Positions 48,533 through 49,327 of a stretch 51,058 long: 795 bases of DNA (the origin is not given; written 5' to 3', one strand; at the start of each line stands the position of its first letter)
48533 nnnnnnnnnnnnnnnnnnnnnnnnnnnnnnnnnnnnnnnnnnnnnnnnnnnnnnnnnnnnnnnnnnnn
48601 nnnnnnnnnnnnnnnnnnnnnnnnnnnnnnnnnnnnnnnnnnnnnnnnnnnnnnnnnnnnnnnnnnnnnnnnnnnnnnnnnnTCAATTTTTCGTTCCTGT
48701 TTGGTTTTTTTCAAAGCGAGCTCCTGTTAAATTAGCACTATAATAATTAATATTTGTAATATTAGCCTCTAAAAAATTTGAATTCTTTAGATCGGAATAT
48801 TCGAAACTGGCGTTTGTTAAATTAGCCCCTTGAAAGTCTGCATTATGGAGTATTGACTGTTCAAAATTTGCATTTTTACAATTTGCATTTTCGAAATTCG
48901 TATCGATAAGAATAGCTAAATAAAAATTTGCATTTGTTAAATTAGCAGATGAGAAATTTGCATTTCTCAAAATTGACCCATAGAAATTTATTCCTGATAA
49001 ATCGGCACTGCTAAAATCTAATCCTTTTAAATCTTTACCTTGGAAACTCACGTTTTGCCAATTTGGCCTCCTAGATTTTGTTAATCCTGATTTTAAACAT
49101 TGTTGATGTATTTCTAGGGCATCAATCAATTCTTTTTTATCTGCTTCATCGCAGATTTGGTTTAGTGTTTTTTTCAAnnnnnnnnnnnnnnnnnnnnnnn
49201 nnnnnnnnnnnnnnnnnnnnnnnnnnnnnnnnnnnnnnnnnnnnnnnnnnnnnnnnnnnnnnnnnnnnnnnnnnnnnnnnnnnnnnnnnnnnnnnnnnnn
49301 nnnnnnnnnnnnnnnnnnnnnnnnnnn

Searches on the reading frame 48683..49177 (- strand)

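Call 19: search_protein_families(library=phrogs, proteins=[window:48683-49177:-], max_evalue=0.1)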
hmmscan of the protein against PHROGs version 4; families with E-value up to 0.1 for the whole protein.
window:48683-49177:- (164 aa): 10 families
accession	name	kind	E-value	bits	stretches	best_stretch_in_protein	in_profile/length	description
phrog_15350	-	unknown function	2.5e-21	77.1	1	42-158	94-209/494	-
phrog_12514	-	unknown function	2.6e-17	64.1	1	48-156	134-242/287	-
phrog_923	-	unknown function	2.9e-16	59.4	1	15-160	770-905/990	-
phrog_7713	-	unknown function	1.6e-15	57.7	2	110-156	32-78/103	-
phrog_31265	-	unknown function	1.9e-10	42.1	1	43-153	64-168/264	-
phrog_30240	-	unknown function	1.3e-08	35.1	2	12-107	68-162/438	-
phrog_7653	-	unknown function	5.1e-08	32.7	1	37-130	200-292/782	-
phrog_30747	-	unknown function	3e-07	30.7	1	45-153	21-124/431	-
phrog_24530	-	unknown function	0.00083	19.4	1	41-116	68-143/365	-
phrog_31567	-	unknown function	0.0091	17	0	56-84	46-74/151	-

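Call 80: search_protein_families(library=padloc, proteins=[window:48683-49177:-], max_evalue=0.1)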
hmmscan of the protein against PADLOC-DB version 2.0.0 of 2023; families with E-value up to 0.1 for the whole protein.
window:48683-49177:- (164 aa): 0 families
